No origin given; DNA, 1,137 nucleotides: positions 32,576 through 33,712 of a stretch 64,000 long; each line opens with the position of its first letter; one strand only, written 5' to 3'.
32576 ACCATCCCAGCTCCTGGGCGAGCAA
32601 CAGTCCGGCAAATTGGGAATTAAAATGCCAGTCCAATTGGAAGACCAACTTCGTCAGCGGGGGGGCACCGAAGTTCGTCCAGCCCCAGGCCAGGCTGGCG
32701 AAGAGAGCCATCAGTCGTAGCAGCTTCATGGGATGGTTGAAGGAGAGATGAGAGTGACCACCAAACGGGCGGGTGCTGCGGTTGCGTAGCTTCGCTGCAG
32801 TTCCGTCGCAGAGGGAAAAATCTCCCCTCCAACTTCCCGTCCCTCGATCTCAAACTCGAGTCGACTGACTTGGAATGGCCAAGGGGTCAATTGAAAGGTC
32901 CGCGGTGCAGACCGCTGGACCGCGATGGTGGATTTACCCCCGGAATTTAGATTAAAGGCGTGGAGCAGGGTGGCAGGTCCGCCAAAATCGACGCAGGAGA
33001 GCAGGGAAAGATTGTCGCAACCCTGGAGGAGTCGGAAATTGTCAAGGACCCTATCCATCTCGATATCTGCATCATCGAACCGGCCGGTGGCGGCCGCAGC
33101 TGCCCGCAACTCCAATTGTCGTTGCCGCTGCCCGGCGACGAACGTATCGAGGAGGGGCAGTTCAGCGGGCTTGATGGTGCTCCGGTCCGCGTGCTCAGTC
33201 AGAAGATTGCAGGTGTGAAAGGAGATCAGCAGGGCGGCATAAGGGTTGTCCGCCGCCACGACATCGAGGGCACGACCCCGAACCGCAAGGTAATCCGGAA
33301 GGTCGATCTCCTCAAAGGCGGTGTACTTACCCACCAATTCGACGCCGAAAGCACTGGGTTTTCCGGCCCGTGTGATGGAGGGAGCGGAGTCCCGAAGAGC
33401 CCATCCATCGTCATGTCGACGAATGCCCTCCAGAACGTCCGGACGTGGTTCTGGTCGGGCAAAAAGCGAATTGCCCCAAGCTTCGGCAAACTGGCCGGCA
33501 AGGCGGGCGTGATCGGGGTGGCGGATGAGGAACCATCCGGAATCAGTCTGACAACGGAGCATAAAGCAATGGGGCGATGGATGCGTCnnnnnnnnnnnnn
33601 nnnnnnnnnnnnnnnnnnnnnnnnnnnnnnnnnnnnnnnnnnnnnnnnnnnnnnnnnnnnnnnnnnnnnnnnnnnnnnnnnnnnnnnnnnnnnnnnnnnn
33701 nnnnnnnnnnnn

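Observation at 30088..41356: Tightly coupled ~10-kb transport-plus-hydrolysis operon with divergent amidase: candidate uncharacterised catabolic/salvage pathway for an N-rich cyclic amide or aminopyrimidine-like compound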

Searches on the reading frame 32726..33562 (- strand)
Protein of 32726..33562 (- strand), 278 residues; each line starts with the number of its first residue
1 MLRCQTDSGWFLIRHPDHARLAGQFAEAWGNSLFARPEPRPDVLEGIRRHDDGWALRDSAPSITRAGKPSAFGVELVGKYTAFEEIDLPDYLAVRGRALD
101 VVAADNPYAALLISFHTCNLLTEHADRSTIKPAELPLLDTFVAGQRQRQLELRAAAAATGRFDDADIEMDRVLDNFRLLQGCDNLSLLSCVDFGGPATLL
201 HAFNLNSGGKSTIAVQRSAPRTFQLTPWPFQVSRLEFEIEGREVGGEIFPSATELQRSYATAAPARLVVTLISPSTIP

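Call 3: search_protein_families(library=pfam, proteins=[window:32726-33562:-], max_evalue=0.01)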
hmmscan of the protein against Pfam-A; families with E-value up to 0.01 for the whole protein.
window:32726-33562:- (278 aa): 1 family
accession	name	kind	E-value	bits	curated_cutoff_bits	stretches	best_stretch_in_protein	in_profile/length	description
PF13030.11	DUF3891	-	5.3e-42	144.5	24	1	1-244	1-217/219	Protein of unknown function (DUF3891)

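Call 4: search_protein_families(library=ncbifam, proteins=[window:32726-33562:-], max_evalue=0.01)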
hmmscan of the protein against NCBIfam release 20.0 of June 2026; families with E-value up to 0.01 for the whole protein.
window:32726-33562:- (278 aa): 0 families

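Call 7: find_encoding_contigs(protein=window:32726-33562:-, flank=10000, max_places=6)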
Protein window:32726-33562:- (278 aa): 2 contigs read that carry it; 2 places shown.
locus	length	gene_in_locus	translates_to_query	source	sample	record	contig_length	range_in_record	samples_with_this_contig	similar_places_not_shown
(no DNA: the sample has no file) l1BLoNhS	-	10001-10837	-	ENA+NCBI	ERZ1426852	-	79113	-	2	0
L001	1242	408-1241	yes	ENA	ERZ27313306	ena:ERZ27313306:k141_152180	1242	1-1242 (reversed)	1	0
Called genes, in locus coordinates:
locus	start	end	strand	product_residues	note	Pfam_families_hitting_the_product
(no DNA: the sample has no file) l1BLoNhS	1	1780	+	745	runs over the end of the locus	-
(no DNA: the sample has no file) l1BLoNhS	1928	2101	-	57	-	-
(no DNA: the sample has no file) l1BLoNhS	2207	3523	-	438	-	PF01425:Amidase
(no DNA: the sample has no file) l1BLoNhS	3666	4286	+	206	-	PF14437:MafB19-deam, PF00383:dCMP_cyt_deam_1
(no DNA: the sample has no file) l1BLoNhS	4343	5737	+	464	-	PF01565:FAD_binding_4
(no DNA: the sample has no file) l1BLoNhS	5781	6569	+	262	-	PF02633:Creatininase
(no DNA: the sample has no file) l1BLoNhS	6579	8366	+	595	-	PF02129:Peptidase_S15, PF12146:Hydrolase_4 (faint), PF08530:PepX_C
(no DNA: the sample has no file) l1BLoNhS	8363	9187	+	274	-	PF00005:ABC_tran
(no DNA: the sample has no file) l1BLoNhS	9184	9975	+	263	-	PF00528:BPD_transp_1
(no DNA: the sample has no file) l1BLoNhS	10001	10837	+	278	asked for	PF13030:DUF3891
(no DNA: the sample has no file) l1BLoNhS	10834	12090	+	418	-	PF09084:NMT1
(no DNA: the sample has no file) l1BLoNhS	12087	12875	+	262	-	-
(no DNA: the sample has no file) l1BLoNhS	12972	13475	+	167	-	-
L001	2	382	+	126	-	?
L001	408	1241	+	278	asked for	PF13030:DUF3891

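Call 8: find_homologous_proteins(query=window:32726-33562:-, max_evalue=0.00001)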
Query window:32726-33562:- (278 aa): 3437 proteins with E <= 0.00001 among 7441 candidates; the best 120 are listed.
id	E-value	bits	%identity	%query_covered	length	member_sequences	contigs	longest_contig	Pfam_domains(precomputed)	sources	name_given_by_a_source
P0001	4.2e-173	592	94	100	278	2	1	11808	PF13030.12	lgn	-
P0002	6.6e-167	572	91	100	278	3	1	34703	PF13030.12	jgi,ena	jgi:hypothetical protein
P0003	2.0e-160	551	87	100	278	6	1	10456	PF13030.12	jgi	-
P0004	6.6e-131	454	73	98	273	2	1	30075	PF13030.12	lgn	-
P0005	5.1e-130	451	74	98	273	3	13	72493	PF13030.12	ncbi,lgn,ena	-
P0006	1.9e-129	449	74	98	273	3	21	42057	PF13030.12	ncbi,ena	-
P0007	3.9e-128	445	72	99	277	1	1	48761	PF13030.12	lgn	-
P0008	5.0e-123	428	70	98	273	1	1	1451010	PF13030.12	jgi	jgi:hypothetical protein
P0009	1.2e-122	427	71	98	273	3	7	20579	PF13030.12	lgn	-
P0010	2.3e-121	422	70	97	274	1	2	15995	PF13030.12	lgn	-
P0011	8.3e-121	421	68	98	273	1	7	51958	PF13030.12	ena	-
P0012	1.2e-120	420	69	98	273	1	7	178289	PF13030.12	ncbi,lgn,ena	-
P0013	7.1e-120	418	68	98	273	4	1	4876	PF13030.12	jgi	jgi:hypothetical protein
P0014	8.8e-120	417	70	98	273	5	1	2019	PF13030.12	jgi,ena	jgi:hypothetical protein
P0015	5.6e-119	415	68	97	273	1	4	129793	PF13030.12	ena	-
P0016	6.3e-119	414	67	98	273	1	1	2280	PF13030.12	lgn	-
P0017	1.5e-118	413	67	97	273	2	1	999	PF13030.12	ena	-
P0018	1.5e-118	413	68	98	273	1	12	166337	PF13030.12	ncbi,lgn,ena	-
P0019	2.8e-118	412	69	98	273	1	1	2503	PF13030.12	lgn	-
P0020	3.3e-118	412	68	98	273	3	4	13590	PF13030.12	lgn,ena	-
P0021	4.9e-118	412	68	98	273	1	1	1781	PF13030.12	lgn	-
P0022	6.4e-117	408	67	99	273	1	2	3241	PF13030.12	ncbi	-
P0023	1.4e-116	407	67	98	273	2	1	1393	PF13030.12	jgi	jgi:hypothetical protein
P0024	5.4e-116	405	66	98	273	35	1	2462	PF13030.12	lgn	-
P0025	2.4e-115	403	66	98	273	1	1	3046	PF13030.12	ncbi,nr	ncbi:MAG TPA: DUF3891 family protein [Verrucomicrobiota bacterium]|nr:DUF3891 family protein [Verruc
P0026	8.1e-115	401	65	98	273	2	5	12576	PF13030.12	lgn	-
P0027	1.6e-114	400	66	97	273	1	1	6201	PF13030.12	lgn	-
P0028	5.2e-114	398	69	90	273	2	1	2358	PF13030.12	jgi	jgi:hypothetical protein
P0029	1.3e-113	397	65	98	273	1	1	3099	PF13030.12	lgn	-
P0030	2.0e-113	396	66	98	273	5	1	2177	PF13030.12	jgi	jgi:hypothetical protein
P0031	3.1e-113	396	63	97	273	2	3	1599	PF13030.12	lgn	-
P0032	3.2e-113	396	65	97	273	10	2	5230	PF13030.12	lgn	-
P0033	6.3e-113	395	66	98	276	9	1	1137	PF13030.12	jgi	jgi:hypothetical protein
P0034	3.6e-112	392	65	98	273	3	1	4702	PF13030.12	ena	-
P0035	6.2e-112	392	66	96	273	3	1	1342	PF13030.12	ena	-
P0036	1.0e-111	391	64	98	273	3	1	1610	PF13030.12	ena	-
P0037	3.6e-111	389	65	98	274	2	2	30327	PF13030.12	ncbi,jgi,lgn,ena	jgi:hypothetical protein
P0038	1.1e-110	387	64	98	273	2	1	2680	PF13030.12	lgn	-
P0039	1.7e-110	387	64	98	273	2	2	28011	PF13030.12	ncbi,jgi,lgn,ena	jgi:hypothetical protein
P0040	5.7e-110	385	62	97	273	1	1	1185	PF13030.12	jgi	-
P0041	8.7e-110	385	62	97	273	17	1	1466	PF13030.12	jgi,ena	jgi:hypothetical protein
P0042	2.0e-109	383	64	98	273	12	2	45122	PF13030.12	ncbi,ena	-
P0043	2.3e-109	383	64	98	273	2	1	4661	PF13030.12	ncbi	-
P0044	2.8e-109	383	63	98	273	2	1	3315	PF13030.12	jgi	jgi:hypothetical protein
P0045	4.2e-109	382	63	97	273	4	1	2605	PF13030.12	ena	-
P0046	4.7e-109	382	61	97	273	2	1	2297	PF13030.12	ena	-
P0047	6.6e-109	382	64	97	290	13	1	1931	PF13030.12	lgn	-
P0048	9.4e-109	381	62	97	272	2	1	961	PF13030.12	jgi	jgi:hypothetical protein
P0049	3.5e-108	379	62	98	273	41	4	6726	PF13030.12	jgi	jgi:hypothetical protein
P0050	3.6e-108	379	61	98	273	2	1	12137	PF13030.12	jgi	jgi:hypothetical protein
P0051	6.3e-108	378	60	97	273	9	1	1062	PF13030.12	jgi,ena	jgi:hypothetical protein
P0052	7.8e-108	378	63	98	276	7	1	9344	PF13030.12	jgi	-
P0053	1.1e-107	378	65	98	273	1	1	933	PF13030.12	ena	-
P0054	1.2e-107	378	63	98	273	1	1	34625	PF13030.12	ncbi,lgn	ncbi:MAG: DUF3891 family protein [Limisphaerales bacterium]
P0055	1.1e-105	371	60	97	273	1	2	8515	PF13030.12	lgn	-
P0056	2.0e-105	370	60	98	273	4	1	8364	PF13030.12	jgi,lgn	jgi:hypothetical protein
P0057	2.0e-104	367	62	97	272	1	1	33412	PF13030.12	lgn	-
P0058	4.5e-104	366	61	98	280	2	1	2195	PF13030.12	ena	-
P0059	2.0e-103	364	59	98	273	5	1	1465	PF13030.12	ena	-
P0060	6.2e-103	362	61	97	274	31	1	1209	PF13030.12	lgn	-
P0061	1.1e-102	361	61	97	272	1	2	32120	PF13030.12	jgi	jgi:Protein of unknown function (DUF3891)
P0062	9.8e-102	358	60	98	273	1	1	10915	PF13030.12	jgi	jgi:hypothetical protein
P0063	3.8e-100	353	58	98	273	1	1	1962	PF13030.12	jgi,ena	jgi:hypothetical protein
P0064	5.2e-99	349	58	98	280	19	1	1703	PF13030.12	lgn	-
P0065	1.4e-98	348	58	97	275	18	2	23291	PF13030.12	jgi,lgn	-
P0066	2.6e-98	347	56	98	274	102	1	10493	PF13030.12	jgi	-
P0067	3.4e-98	346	57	97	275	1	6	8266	PF13030.12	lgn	-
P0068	4.3e-98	346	56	100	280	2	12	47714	PF13030.12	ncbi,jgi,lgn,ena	ncbi:MAG: hypothetical protein RIT19_1982 [Verrucomicrobiota bacterium]|jgi:hypothetical protein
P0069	4.4e-98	346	56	100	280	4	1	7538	PF13030.12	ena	-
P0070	1.3e-97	345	57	97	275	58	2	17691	PF13030.12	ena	-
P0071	2.1e-97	344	56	98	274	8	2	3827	PF13030.12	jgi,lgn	jgi:hypothetical protein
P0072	4.1e-97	343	58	100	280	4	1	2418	PF13030.12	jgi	-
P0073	5.6e-97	342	56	98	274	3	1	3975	PF13030.12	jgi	jgi:hypothetical protein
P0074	9.0e-97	342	57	99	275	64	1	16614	PF13030.12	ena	-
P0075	1.4e-96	341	59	97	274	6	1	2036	PF13030.12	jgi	-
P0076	1.4e-96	341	58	98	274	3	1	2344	PF13030.12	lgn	-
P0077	2.0e-96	341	57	97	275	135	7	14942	PF13030.12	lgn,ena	-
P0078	2.1e-96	341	59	97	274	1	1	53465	PF13030.12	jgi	jgi:Protein of unknown function (DUF3891)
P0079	3.1e-96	340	59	97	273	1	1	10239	PF13030.12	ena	-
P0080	3.3e-96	340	59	97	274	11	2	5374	PF13030.12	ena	-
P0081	3.5e-96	340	59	97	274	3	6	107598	PF13030.12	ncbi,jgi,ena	ncbi:MAG: DUF3891 family protein [Candidatus Acidiferrales bacterium]|jgi:hypothetical protein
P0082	4.0e-96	340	59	97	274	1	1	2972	PF13030.12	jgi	-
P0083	6.1e-96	339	60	99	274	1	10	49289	PF13030.12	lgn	-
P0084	6.4e-96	339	58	98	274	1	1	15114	PF13030.12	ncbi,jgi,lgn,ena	jgi:hypothetical protein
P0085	6.7e-96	339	59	98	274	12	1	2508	PF13030.12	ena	-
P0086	8.0e-96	339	59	97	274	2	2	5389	PF13030.12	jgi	jgi:hypothetical protein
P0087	8.6e-96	339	58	98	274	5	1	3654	PF13030.12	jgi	jgi:hypothetical protein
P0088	9.9e-96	338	59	97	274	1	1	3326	PF13030.12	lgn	-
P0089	1.0e-95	338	60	97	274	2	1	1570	PF13030.12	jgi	jgi:hypothetical protein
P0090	1.1e-95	338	59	97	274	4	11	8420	PF13030.12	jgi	jgi:hypothetical protein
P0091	1.3e-95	338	59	97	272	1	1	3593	PF13030.12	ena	-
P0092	1.6e-95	338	58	97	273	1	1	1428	PF13030.12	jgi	jgi:hypothetical protein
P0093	1.8e-95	338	56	100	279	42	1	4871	PF13030.12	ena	-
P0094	2.4e-95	337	59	97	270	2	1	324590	PF13030.12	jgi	jgi:hypothetical protein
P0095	2.5e-95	337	58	97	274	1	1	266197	PF13030.12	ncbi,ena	-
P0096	2.7e-95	337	58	97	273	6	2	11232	PF13030.12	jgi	jgi:hypothetical protein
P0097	2.8e-95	337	58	97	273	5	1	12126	PF13030.12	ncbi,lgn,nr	ncbi:MAG: DUF3891 family protein [Acidobacteria bacterium]|nr:DUF3891 family protein [Acidobacteriot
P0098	2.9e-95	337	58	97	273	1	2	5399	PF13030.12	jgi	jgi:hypothetical protein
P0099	3.2e-95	337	58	97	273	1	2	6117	PF13030.12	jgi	jgi:hypothetical protein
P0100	3.2e-95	337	58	99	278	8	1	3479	PF13030.12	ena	-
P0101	3.5e-95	337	59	97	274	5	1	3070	PF13030.12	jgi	jgi:hypothetical protein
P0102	3.6e-95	337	58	98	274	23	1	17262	PF13030.12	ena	-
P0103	4.2e-95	336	57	98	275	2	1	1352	PF13030.12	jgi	jgi:hypothetical protein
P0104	5.1e-95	336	58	97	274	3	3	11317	PF13030.12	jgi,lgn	jgi:hypothetical protein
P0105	7.0e-95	336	57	98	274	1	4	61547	PF13030.12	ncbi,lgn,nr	ncbi:MAG: DUF3891 family protein [Terracidiphilus sp.]|nr:DUF3891 family protein [Terracidiphilus sp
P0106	7.3e-95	336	59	97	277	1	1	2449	PF13030.12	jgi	jgi:hypothetical protein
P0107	7.7e-95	335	58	98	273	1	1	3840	PF13030.12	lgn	-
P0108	7.8e-95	335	58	97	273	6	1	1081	PF13030.12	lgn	-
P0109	8.2e-95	335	58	98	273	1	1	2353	PF13030.12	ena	-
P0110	8.8e-95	335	57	97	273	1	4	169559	PF13030.12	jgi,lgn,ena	-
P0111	9.0e-95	335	56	98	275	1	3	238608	PF13030.12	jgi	jgi:hypothetical protein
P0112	9.4e-95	335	58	98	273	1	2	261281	PF13030.12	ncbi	ncbi:MAG: DUF3891 family protein [Acidobacteriaceae bacterium]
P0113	9.7e-95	335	58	99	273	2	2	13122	PF13030.12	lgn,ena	-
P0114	1.0e-94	335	58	97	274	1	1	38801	PF13030.12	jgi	jgi:hypothetical protein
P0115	1.4e-94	335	58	98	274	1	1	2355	PF13030.12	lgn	-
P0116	1.4e-94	335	58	98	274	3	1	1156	PF13030.12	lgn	-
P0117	1.4e-94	335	57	97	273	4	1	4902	PF13030.12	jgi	jgi:hypothetical protein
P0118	1.4e-94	335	59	97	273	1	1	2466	PF13030.12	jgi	jgi:Protein of unknown function (DUF3891)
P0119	1.5e-94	335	57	97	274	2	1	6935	PF13030.12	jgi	jgi:Protein of unknown function (DUF3891)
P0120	1.6e-94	334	59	98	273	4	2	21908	PF13030.12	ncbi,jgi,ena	jgi:hypothetical protein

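Call 11: find_related_loci(query=A1, collection=genome_contigs, flank=10000)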
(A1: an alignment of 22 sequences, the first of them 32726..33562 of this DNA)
Query A1 (278 aa) in genome_contigs; peptide patterns used: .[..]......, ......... (x = any residue, [..] = any of these).
543 stretches matched a pattern; 504 encode a relative of the query (tblastn E <= 1e-3); the best 80 are kept; 80 distinct loci.
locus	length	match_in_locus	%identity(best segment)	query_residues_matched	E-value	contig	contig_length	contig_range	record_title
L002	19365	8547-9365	74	1-273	1e-129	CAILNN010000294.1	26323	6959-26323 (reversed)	MAG: uncultured Verrucomicrobia bacterium isolate AM-lipid-02-D2_bin-0035 genome assembly, contig: bin-0035:294/423, who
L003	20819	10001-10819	69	1-273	4e-124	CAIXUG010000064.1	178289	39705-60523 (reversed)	MAG: uncultured Verrucomicrobia bacterium isolate YR3_bin-1454 genome assembly, contig: bin-1454:64/90, whole genome sho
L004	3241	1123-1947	67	1-276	6e-125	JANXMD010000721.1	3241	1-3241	MAG: Verrucomicrobia bacterium isolate 336R_concoct_69_sub 336R_k141_379985, whole genome shotgun sequence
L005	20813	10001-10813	67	1-271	2e-121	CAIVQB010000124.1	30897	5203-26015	MAG: uncultured Verrucomicrobia bacterium isolate VK_bin-2510 genome assembly, contig: bin-2510:124/148, whole genome sh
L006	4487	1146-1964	66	1-273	1e-119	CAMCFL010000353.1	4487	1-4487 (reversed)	MAG: Akkermansia muciniphila isolate MH-21oct19-97 genome assembly, contig: MH-21oct19-C34392, whole genome shotgun sequ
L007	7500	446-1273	63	1-276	2e-116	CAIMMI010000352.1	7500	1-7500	MAG: uncultured Verrucomicrobia bacterium isolate Ja1_bin-3224 genome assembly, contig: bin-3224:352/362, whole genome s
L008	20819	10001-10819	68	1-273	2e-116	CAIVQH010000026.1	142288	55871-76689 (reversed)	MAG: uncultured Verrucomicrobia bacterium isolate Umea2_bin-2232 genome assembly, contig: bin-2232:26/60, whole genome s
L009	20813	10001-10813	65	1-271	1e-115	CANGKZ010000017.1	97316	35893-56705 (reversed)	MAG: Verrucomicrobia bacterium isolate Jr-7aug17-174 genome assembly, contig: Jr-7aug17-C293, whole genome shotgun seque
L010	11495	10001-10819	65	1-273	4e-115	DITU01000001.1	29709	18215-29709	MAG TPA_asm: Verrucomicrobia bacterium UBA6176 UBA6176_contig_109447, whole genome shotgun sequence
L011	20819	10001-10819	62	1-273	1e-113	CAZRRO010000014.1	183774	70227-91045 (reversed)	MAG TPA_asm: uncultured Verrucomicrobiota bacterium isolate SRP302895_co1_249 genome assembly, contig: NODE_146_length_1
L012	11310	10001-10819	62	1-273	4e-113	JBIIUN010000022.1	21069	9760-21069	MAG: Candidatus Kapaibacterium sp. isolate ME2004-09-02_3300034061_group2_bin113 Rohwer_bin2681_scaffold_1843_c1, whole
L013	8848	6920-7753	61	1-278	4e-113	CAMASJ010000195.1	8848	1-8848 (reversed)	MAG: Akkermansia muciniphila isolate AE-24oct19-284 genome assembly, contig: AE-24oct19-C14909, whole genome shotgun seq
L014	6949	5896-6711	63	1-272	5e-113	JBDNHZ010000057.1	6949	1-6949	MAG: Verrucomicrobiota bacterium isolate concoct.48.WLB k141_160715, whole genome shotgun sequence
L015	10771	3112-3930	62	1-273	2e-112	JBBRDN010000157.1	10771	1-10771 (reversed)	MAG: Verrucomicrobiota bacterium isolate Co_metawrap_2452 Cmw_2452_k141_23122746_length_10771_cov_9.0000, whole genome s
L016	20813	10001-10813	62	1-271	2e-112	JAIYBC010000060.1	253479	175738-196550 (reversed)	MAG: Verrucomicrobiales bacterium isolate E1_MAG_00027 pond_E1_MAG_00027_000000000036, whole genome shotgun sequence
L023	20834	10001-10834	60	1-278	4e-109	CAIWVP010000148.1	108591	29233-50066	MAG: uncultured Verrucomicrobia bacterium isolate Ja2_bin-1724 genome assembly, contig: bin-1724:148/211, whole genome s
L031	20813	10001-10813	59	1-271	7e-100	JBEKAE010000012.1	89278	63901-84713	MAG: Candidatus Acidiferrales bacterium isolate SPRUCE 105 SPRUCE_105_12, whole genome shotgun sequence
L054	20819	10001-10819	57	1-273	1e-97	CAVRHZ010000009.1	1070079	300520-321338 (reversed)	MAG: uncultured Acidobacteriaceae bacterium isolate MFD05705.bin.2.85 genome assembly, contig: contig_56127, whole genom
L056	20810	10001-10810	58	1-271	8e-98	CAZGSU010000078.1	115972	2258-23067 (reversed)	MAG TPA_asm: uncultured Acidobacteriaceae bacterium isolate binchicken_co279_156 genome assembly, contig: k141_546848, w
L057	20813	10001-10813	58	1-271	6e-98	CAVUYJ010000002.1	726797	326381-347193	MAG: uncultured Acidobacteriaceae bacterium isolate MFD05705.bin.1.33 genome assembly, contig: contig_14725, whole genom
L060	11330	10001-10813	57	1-271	2e-97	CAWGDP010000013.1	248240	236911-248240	MAG: uncultured Acidobacteriaceae bacterium isolate MFD02248.bin.1.195 genome assembly, contig: contig_30263, whole geno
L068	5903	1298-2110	57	1-271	2e-96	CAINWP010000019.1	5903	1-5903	MAG: uncultured Verrucomicrobia bacterium isolate KT_bin-2079 genome assembly, contig: bin-2079:019/340, whole genome sh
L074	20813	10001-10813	58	1-271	2e-96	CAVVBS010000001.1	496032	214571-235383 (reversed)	MAG: uncultured Acidobacteriaceae bacterium isolate MFD02671.bin.1.56 genome assembly, contig: contig_10035, whole genom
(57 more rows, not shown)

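Call 16: search_solved_structures(query=A1, max_evalue=1)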
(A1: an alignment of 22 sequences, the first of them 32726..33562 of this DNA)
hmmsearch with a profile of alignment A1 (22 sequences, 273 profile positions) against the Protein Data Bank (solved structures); distinct sequences matched with E-value up to 1: 2.
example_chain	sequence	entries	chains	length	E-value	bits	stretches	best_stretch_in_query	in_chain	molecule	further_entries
6qld_a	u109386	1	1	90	0.84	12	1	94-137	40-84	Histone H3-like centromeric protein CSE4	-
2q0z_X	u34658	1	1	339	0.87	12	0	90-185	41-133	Protein PRO2281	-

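Call 28: predict_structure(alignment_id=A1)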
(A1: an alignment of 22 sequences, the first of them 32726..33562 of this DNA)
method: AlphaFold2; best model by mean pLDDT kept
length: 278 residues; sequences in the alignment: 22
mean_pLDDT: 91.3   pTM: 0.90
mean pLDDT of the five models: 91.3, 90.8, 88.3, 87.8, 87.4
residues with pLDDT >= 90: 204; 70-90: 60; 50-70: 13; < 50: 1
segments of 3 or more residues with pLDDT < 50: none
pLDDT, mean of each block of 10 residues (from residue 1): 91 96 98 96 98 91 86 67 68 88 94 94 80 90 96 96 95 97 93 90 95 96 97 96 95 95 96 79
secondary structure, 60 per line:
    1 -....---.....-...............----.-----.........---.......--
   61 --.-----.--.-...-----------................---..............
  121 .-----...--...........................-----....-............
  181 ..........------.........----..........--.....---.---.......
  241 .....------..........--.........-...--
elements in order: E2-5 E9-13 H15-28 H40-48 H52-58 H88-103 H107-121 H132-158 H164-167 H169-190 E197-205 E210-219 E222-226 E234-245 H252-261 E264-272

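Call 47: find_encoding_contigs(protein=P0112, flank=10000, max_places=2)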
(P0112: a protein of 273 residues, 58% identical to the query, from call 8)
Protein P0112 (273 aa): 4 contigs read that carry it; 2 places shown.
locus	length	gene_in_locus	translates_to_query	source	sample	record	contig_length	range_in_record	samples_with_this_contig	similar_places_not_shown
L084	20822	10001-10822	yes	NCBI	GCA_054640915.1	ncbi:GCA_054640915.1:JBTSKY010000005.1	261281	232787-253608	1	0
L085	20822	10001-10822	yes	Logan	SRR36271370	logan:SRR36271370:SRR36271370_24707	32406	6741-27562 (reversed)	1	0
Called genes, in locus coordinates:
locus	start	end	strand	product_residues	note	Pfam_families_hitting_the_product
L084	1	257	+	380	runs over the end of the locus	PF00150:Cellulase (weak)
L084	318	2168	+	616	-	PF01839:FG-GAP (faint), PF13517:FG-GAP_3, PF07593:UnbV_ASPIC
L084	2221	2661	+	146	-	PF00383:dCMP_cyt_deam_1, PF14437:MafB19-deam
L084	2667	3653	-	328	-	PF09084:NMT1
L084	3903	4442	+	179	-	PF00383:dCMP_cyt_deam_1, PF14437:MafB19-deam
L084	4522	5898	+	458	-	PF01565:FAD_binding_4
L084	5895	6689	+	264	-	PF02633:Creatininase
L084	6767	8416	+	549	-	PF02129:Peptidase_S15, PF12146:Hydrolase_4 (weak), PF08530:PepX_C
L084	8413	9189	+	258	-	PF09818:ABC_ATPase (faint), PF00005:ABC_tran, PF02463:SMC_N (faint), PF13304:AAA_21 (faint), PF13401:AAA_22 (faint)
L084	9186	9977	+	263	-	PF00528:BPD_transp_1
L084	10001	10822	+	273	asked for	PF13030:DUF3891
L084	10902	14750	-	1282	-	PF13620:CarboxypepD_reg, PF13715:CarbopepD_reg_2 (weak), PF25183:OMP_b-brl_4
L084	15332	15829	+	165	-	-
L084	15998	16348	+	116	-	-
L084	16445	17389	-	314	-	PF18914:DUF5666 (faint), PF00691:OmpA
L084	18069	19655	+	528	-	PF00135:COesterase, PF20434:BD-FAE (faint), PF07859:Abhydrolase_3 (faint)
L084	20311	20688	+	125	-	PF13565:HTH_32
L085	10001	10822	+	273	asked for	PF13030:DUF3891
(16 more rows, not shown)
